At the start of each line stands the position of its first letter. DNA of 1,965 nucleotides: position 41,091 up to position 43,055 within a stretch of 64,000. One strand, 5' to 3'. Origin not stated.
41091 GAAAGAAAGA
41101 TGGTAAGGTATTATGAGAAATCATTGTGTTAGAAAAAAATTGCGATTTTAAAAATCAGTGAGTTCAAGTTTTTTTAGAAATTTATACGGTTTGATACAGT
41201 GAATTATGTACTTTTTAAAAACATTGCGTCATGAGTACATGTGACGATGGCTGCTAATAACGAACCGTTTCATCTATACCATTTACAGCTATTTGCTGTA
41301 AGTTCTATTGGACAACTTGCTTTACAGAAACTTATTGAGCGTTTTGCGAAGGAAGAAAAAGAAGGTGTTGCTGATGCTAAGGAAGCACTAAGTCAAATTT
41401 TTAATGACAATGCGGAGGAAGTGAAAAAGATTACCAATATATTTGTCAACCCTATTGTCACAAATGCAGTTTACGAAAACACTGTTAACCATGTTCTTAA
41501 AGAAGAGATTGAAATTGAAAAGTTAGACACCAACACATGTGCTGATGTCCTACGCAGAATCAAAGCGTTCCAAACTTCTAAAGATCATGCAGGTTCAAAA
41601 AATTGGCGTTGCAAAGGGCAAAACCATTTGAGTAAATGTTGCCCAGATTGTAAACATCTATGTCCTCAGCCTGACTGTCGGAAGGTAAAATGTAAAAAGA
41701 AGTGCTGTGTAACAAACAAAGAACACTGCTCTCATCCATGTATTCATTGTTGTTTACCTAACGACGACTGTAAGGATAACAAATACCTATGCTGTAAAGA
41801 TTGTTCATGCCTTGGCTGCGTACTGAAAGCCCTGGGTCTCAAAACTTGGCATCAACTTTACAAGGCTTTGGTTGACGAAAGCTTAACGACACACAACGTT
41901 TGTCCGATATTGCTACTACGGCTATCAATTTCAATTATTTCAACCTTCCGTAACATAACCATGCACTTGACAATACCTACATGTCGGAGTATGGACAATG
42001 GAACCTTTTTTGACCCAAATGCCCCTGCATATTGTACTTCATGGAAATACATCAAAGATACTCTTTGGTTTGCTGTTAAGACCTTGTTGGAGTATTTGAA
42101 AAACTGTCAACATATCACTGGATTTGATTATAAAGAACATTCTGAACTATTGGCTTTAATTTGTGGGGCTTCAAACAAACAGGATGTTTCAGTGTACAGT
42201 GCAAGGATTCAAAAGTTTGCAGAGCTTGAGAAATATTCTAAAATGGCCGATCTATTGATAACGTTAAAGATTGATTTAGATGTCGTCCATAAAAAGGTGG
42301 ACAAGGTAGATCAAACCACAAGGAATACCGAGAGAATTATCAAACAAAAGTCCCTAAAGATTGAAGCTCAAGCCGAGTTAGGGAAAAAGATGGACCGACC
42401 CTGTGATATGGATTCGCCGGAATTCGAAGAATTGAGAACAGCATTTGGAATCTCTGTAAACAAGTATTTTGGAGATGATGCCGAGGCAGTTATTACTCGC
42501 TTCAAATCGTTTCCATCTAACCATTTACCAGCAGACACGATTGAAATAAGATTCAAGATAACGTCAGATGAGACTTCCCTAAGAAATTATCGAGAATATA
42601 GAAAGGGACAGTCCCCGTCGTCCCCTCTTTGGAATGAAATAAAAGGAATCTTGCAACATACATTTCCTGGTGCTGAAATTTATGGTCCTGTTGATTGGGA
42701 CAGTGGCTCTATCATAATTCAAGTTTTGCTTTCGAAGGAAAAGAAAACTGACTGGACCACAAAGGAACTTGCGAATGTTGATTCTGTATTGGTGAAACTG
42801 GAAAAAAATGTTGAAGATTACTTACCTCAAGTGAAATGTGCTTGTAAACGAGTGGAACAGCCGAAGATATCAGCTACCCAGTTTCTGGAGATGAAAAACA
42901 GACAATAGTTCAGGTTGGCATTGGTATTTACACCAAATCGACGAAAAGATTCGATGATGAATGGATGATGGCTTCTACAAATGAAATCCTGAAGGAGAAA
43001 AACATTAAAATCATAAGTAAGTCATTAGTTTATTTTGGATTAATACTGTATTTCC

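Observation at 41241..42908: Orphan-looking intronless 555-aa ORF with a dense Cys cluster, between two foldback elements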

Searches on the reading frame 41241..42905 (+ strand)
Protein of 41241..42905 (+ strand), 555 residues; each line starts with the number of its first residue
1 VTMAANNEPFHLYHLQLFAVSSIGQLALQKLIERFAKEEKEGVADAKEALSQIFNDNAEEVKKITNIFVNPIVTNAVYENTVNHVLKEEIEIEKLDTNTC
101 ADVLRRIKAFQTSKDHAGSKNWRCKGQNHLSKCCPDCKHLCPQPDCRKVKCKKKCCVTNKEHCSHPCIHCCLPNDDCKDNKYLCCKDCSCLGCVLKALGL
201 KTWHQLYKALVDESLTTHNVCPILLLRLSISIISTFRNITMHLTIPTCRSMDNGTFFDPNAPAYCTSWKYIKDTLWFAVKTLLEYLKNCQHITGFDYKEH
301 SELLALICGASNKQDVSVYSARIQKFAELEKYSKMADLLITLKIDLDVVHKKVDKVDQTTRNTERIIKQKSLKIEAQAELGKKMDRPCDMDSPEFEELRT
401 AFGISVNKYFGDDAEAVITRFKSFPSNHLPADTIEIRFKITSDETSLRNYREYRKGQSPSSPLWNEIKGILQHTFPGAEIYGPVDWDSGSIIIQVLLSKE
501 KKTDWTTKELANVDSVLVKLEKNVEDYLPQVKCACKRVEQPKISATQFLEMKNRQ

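Call 4: search_protein_families(library=pfam, proteins=[window:41241-42905:+], max_evalue=10)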
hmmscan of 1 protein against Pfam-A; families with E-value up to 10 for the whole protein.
window:41241-42905:+ (555 aa): 0 families
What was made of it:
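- On Transposable-element ORF or retrogene: No such domain is found (call 4).
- No transposase, RT or integrase domain is found (call 4).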

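Call 5: find_homologous_proteins(query=window:41247-42905:+)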
Query window:41247-42905:+ (553 aa): 6 proteins with E <= 0.001 among 8000 candidates.
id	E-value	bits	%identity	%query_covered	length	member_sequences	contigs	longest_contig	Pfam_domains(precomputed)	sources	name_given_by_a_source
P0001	4.4e-166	572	49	99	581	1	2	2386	-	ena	-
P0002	1.9e-119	418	55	65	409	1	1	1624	-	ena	-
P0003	7.7e-92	327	38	97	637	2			-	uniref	uniref:Uncharacterized protein n=2 Tax=Clytia hemisphaerica TaxID=252671 RepID=A0A7M5X3T8_9CNID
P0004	1.1e-70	257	32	95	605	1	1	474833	-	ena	-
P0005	6.9e-60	222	30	95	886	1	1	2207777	-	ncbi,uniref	ncbi:uncharacterized protein [Clytia hemisphaerica]|uniref:Uncharacterized protein n=1 Tax=Clytia he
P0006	5.3e-56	209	32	85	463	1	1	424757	-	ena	-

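Call 6: search_solved_structures(query=window:41247-42905:+, max_evalue=10)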
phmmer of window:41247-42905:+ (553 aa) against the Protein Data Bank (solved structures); distinct sequences matched with E-value up to 10: 5.
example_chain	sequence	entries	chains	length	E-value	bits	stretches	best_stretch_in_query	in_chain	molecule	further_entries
5lw5_A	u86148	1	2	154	0.018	17.2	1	409-465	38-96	RNA replicase polyprotein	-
9csh_A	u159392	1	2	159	0.019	17.1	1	409-465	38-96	Methyltransferase/Protease/Ubiquitinyl hydrolase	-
4a5u_A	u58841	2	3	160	0.019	17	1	409-465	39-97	RNA REPLICASE POLYPROTEIN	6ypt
5lwa_A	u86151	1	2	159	0.02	17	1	409-464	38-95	RNA replicase polyprotein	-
9k3a_B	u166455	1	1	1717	1.3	10.9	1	316-387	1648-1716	Tail protein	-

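Call 11: find_encoding_contigs(protein=P0002, flank=5000)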
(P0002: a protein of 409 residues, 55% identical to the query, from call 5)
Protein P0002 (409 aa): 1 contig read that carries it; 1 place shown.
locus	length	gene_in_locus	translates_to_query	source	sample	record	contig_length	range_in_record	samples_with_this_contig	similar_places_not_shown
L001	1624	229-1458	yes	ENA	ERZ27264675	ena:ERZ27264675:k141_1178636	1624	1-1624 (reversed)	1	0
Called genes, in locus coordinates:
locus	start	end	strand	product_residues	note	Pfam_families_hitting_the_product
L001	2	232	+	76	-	?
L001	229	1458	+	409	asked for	-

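Call 12: find_encoding_contigs(protein=P0001, flank=5000)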
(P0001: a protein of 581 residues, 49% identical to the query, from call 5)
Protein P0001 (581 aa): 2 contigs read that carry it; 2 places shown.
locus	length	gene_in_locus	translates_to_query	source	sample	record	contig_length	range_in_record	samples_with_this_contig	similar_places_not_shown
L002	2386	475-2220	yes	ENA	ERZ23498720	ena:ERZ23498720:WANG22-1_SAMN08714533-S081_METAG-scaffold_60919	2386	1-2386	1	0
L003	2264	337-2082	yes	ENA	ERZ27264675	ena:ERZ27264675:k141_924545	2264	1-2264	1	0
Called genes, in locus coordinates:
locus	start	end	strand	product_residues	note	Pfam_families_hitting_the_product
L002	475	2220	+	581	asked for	-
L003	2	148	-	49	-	?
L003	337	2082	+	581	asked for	-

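Call 15: find_encoding_contigs(protein=P0005, flank=10000, max_places=2)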
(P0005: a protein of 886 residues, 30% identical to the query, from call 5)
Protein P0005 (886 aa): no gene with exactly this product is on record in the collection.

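Call 16: find_encoding_contigs(protein=P0004, flank=10000, max_places=2)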
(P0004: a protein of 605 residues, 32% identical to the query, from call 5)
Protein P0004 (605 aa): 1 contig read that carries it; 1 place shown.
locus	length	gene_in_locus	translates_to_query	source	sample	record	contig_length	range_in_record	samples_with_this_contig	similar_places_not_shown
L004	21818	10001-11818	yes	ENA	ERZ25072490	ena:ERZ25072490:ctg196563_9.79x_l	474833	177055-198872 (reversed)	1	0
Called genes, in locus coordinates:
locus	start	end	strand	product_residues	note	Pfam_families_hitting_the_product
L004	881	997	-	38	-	-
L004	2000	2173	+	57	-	-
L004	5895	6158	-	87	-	-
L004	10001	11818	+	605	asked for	-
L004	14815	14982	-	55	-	-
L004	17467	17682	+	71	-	-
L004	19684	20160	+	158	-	PF12796:Ank_2 (weak), PF13637:Ank_4 (faint), PF13857:Ank_5 (faint), PF00023:Ank (faint), PF13606:Ank_3 (faint), PF12796:Ank_2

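Call 24: predict_structure(alignment_id=A1)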
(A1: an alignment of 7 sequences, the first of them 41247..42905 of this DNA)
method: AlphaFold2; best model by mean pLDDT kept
length: 553 residues; sequences in the alignment: 7
mean_pLDDT: 69.1   pTM: 0.50
mean pLDDT of the five models: 69.1, 67.0, 65.2, 61.3, 57.7
residues with pLDDT >= 90: 62; 70-90: 242; 50-70: 155; < 50: 94
segments of 3 or more residues with pLDDT < 50: 110-139, 144-152, 161-186, 422-425, 540-553
pLDDT, mean of each block of 10 residues (from residue 1): 64 89 93 87 91 82 67 82 87 87 74 33 35 42 47 51 43 34 48 72 83 59 85 86 87 89 91 92 87 89 86 76 62 56 72 73 55 56 58 70 74 58 55 77 53 52 71 69 60 74 79 82 72 71 42 36
secondary structure, 60 per line:
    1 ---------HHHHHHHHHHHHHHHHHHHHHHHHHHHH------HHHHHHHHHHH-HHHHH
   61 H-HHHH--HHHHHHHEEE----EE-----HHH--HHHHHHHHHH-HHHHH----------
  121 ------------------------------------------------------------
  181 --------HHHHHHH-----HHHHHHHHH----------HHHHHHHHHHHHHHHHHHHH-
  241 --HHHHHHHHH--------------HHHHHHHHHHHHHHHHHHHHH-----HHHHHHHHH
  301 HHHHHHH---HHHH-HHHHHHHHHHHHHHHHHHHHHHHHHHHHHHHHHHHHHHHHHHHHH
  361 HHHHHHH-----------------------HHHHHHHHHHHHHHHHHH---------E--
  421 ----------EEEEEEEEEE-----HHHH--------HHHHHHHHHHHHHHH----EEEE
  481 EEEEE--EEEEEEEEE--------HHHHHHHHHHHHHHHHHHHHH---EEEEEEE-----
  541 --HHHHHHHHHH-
elements in order: H10-37 H44-54 H56-61 H63-66 H69-75 E76-78 H95-104 H106-110 H189-195 H201-209 H220-239 H243-251 H266-286 H292-307 H311-314 H316-367 H391-408 E431-440 H446-449 H458-472 E477-485 E488-496 H505-525 E529-535 H543-552
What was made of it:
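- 42192..42347 (+): Long single helix (aa 316-367), a likely coiled-coil linker. AF2 secondary structure H316-367, pLDDT about 55-75 (call 24).
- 42417..42851 (+): Alpha/beta domain (aa ~391-535) with a beta-alpha-beta-beta-alpha-beta (RRM/ACT-like) fold. Candidate TRADD-N-like adaptor domain. The G487-S488 turn lies at 42705-42710. Strands 431-440, 477-485, 488-496, 529-535 and helices 458-472, 505-525 (call 24).
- Checked: The C-terminal part is a coiled coil plus an alpha/beta domain, not purely helical (call 24).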

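Call 26: search_protein_representatives(alignment_id=A1)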
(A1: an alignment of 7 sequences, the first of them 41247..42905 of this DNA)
Query: 7 sequences, 588 profile positions. Proteins with E-value up to 0.001 (for the whole library): 180; up to 1e-10: 120; up to 1e-30: 47. The best 150 are listed.
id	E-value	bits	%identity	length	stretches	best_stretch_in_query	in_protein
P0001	9.9e-265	896.3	-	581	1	1-587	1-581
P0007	1.4e-204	697.7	-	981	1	2-576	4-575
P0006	8.3e-190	648.9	-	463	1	57-516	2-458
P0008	3.5e-164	564.3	-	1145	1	1-568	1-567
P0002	1.1e-157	542.7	-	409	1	187-587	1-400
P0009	4.9e-153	527.5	-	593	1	1-544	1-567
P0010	1.6e-133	463.0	-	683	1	4-553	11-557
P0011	2.0e-126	439.6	-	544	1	2-476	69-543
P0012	1.3e-115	403.9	-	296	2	169-331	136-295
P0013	1.0e-112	394.3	-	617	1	2-531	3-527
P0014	2.8e-111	389.5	-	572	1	4-556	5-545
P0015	8.8e-111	387.9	-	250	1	3-244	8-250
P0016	1.2e-91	324.8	-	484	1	90-534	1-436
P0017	8.3e-90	318.6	-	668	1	7-574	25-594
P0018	3.2e-84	300.2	-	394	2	6-325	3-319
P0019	1.4e-78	281.6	-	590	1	4-552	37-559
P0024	1.5e-60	222.0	-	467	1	6-356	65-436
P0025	3.3e-60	220.9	-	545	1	80-527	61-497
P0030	8.4e-56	206.4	-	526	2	171-525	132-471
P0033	4.4e-44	167.7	-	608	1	5-519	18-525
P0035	3.7e-43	164.6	-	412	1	4-401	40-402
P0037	9.5e-42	160.0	-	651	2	4-316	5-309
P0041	1.0e-38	149.9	-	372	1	3-325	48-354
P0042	1.7e-35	139.3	-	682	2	84-453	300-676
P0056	2.1e-26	109.3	-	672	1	346-557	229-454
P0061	2.5e-25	105.7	-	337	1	38-301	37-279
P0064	1.8e-24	102.9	-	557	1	11-501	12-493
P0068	1.7e-21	93.1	-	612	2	81-295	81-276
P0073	1.5e-20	90.0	-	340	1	39-356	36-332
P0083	6.1e-18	81.3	-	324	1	36-286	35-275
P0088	4.8e-17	78.4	-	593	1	21-288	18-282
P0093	6.2e-16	74.7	-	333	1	36-282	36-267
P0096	1.6e-15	73.3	-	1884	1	16-290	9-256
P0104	1.2e-13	67.1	-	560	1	14-287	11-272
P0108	3.3e-13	65.7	-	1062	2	226-515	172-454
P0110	8.2e-13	64.4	-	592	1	13-268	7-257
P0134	2.5e-09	52.9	-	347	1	23-279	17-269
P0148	2.2e-07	46.4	-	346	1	39-343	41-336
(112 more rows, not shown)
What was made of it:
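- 180 clusters match at E<=1e-3 (call 26).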

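Call 27: search_protein_families(library=pfam, proteins=[P0007, P0008, P0010, P0017, P0042, P0056, P0096, P0108, P0037, P0005], max_evalue=0.01)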
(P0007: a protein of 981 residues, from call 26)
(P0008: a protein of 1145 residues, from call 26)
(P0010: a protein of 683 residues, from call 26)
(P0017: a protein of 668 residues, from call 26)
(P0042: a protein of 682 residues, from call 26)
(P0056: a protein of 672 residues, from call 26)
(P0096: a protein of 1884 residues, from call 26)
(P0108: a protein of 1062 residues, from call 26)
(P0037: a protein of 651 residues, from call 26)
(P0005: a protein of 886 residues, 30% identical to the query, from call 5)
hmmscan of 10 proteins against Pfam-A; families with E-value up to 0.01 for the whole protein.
P0007 (981 aa): 4 families
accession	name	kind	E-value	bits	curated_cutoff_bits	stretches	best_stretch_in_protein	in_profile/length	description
PF00595.29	PDZ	-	2.3e-11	44.3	23.2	2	728-808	2-80/81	PDZ domain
PF17820.7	PDZ_6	-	5.7e-09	36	27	1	770-810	15-54/54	PDZ domain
PF13180.12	PDZ_2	-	3.6e-05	24.4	27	0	740-817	4-76/80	PDZ domain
PF14685.13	PDZ_Tricorn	-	0.0013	19.1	25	0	769-815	38-82/88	Tricorn protease PDZ domain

P0008 (1145 aa): 0 families

P0010 (683 aa): 0 families

P0017 (668 aa): 0 families

P0042 (682 aa): 0 families

P0056 (672 aa): 1 family
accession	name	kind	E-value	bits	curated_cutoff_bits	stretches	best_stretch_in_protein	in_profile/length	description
PF00531.28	Death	-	0.0099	16.4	22.6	0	137-163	12-39/86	Death domain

P0096 (1884 aa): 3 families
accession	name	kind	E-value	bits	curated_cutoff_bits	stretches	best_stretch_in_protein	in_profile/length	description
PF00013.35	KH_1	-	1.2e-06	28.6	21.5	1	1484-1526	6-54/66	KH domain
PF24883.2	NPHP3_N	-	0.0014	19.3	24.8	0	727-844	13-135/164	Nephrocystin 3, N-terminal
PF13401.12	AAA_22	-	0.0052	17.5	27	0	735-816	8-69/130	AAA domain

P0108 (1062 aa): 5 families
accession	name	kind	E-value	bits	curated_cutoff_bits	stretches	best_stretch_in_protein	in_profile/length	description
PF05729.18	NACHT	-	4.8e-22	79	26.7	1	695-858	3-166/167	NACHT domain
PF13481.12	AAA_25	-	4.4e-06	26.9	27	1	691-724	32-65/195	AAA domain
PF24883.2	NPHP3_N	-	0.00075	20.2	24.8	0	688-723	17-53/164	Nephrocystin 3, N-terminal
PF25199.1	nSTAND_NTPase5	-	0.0074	16.6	34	0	685-723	34-72/145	Novel STAND NTPase 5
PF05970.20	PIF1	-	0.0078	16.3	25.9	0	688-714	18-44/223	PIF1-like helicase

P0037 (651 aa): 0 families

P0005 (886 aa): 0 families
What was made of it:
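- One paralogue carries a NACHT domain, one a weakly matching STAND-type P-loop plus KH, and one PDZ (call 27).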

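Call 30: search_protein_families(library=pfam, alignment_id=A2, max_evalue=1)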
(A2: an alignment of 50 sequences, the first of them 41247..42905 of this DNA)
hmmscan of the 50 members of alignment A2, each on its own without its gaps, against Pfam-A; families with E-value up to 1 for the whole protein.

A. member 1, window:41247-42905:+ (553 aa): 0 families

B. families by the number of members that match (of 50 scanned): 68 families (the first 25 are shown)
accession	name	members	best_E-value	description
PF24883.2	NPHP3_N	2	0.00075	Nephrocystin 3, N-terminal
PF11527.13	ARL2_Bind_BART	2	0.03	The ARF-like 2 binding protein BART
PF00611.28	FCH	2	0.06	Fes/CIP4, and EFC/F-BAR homology domain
PF05729.18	NACHT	1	4.8e-22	NACHT domain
PF00595.29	PDZ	1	2.3e-11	PDZ domain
PF17820.7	PDZ_6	1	5.7e-09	PDZ domain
PF00013.35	KH_1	1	1.2e-06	KH domain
PF13481.12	AAA_25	1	4.4e-06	AAA domain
PF13180.12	PDZ_2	1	3.6e-05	PDZ domain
PF14685.13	PDZ_Tricorn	1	0.0013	Tricorn protease PDZ domain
PF05531.17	NPV_P10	1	0.0023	Nucleopolyhedrovirus P10 protein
PF09415.16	CENP-X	1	0.0045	CENP-S associating Centromere protein X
PF13401.12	AAA_22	1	0.0052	AAA domain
PF25199.1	nSTAND_NTPase5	1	0.0074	Novel STAND NTPase 5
PF05970.20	PIF1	1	0.0078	PIF1-like helicase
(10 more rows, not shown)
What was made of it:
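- Pfam finds nothing for the native proteins (calls 4, 30).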

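Call 49: list_cluster_members(proteins=[P0007, P0008, P0010, P0009, P0013, P0017, P0096, P0108, P0110, P0042])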
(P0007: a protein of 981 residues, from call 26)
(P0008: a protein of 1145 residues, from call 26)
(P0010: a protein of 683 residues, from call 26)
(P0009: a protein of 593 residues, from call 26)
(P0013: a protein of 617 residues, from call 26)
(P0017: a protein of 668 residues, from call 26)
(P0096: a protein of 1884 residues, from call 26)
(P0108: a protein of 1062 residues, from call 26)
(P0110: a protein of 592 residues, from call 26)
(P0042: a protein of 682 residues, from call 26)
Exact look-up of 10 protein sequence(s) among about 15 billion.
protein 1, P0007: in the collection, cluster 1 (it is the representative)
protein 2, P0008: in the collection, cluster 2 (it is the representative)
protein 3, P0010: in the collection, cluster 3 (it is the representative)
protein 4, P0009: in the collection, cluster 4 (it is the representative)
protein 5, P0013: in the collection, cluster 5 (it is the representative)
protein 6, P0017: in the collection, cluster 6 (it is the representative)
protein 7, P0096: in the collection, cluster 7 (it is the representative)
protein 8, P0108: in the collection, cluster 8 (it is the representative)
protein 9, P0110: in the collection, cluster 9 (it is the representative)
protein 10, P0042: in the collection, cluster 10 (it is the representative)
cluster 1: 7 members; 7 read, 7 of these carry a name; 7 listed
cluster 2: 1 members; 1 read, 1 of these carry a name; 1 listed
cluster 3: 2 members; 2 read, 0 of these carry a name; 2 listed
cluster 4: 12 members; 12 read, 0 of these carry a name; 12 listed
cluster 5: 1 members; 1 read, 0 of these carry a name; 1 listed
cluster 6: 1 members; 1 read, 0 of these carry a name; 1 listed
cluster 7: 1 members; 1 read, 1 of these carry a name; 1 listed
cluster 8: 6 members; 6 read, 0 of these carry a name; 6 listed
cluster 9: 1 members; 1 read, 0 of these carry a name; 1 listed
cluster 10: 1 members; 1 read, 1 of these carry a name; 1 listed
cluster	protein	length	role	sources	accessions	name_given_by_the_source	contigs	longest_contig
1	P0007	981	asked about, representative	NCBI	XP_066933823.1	uncharacterized protein [Clytia hemisphaerica]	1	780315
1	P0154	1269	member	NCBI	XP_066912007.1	uncharacterized protein [Clytia hemisphaerica]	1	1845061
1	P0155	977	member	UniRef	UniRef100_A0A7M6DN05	PDZ domain-containing protein n=2 Tax=Clytia hemisphaerica TaxID=252671 ...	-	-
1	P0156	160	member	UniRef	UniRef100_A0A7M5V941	SH3 domain-containing protein n=1 Tax=Clytia hemisphaerica TaxID=252671 ...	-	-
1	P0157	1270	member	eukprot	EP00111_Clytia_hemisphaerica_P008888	TCONS_00025963-protein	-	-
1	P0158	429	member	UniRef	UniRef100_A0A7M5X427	PDZ domain-containing protein n=1 Tax=Clytia hemisphaerica TaxID=252671 ...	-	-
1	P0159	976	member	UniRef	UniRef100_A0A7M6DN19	PDZ domain-containing protein n=2 Tax=Clytia hemisphaerica TaxID=252671 ...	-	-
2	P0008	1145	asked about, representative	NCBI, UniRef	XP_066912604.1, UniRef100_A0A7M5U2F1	uncharacterized protein [Clytia hemisphaerica] | Uncharacterized protein n=1 Tax=Clytia hemisphaerica TaxID=252671 RepID=A0A7M5U2F1_9CNID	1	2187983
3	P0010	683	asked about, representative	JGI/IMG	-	-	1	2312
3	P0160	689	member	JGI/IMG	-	-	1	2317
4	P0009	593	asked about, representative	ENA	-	-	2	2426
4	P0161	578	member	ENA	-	-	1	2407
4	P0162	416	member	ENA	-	-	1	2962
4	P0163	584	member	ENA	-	-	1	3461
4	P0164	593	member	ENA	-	-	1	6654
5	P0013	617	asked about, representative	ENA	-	-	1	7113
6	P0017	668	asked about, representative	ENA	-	-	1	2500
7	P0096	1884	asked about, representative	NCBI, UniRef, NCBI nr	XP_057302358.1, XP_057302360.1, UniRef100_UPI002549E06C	uncharacterized protein LOC130636600 isoform X2 [Hydractinia symbiolongicarpus] | uncharacterized protein LOC130636600 isoform X2 n=1 Tax=Hydractinia symbiolongicarpus ...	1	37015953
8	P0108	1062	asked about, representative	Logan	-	-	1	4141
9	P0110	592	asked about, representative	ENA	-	-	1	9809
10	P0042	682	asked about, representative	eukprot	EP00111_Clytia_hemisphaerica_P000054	TCONS_00000132-protein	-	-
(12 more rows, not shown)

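Call 50: find_encoding_contigs(protein=P0007, flank=10000, max_places=3)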
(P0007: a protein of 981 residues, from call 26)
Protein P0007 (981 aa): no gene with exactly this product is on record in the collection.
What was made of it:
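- Tried and rejected: Looking up encoding contigs for the Clytia proteins P0005 and P0007 failed (calls 15, 50).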

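Call 57: search_protein_families(library=pfam, proteins=[P0157], max_evalue=0.1)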
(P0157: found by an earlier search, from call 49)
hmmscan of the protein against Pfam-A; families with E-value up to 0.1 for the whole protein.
P0157 (1270 aa): 7 families
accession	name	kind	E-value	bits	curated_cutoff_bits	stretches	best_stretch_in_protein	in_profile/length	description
PF00595.29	PDZ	-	1.2e-19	70.9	23.2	3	1066-1122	2-61/81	PDZ domain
PF17820.7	PDZ_6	-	6.7e-13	48.6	27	1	770-810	15-54/54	PDZ domain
PF13180.12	PDZ_2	-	2.3e-08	34.6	27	1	740-817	4-76/80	PDZ domain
PF14685.13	PDZ_Tricorn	-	7.6e-07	29.5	25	0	1100-1144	36-77/88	Tricorn protease PDZ domain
PF00018.34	SH3_1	-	0.00026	21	22.9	1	1167-1191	2-26/48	SH3 domain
PF07653.23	SH3_2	-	0.0088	16.1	21.8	1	1167-1225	4-51/55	Variant SH3 domain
PF19691.4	DUF6192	-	0.049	13.6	27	1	35-125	57-149/248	Family of unknown function (DUF6192)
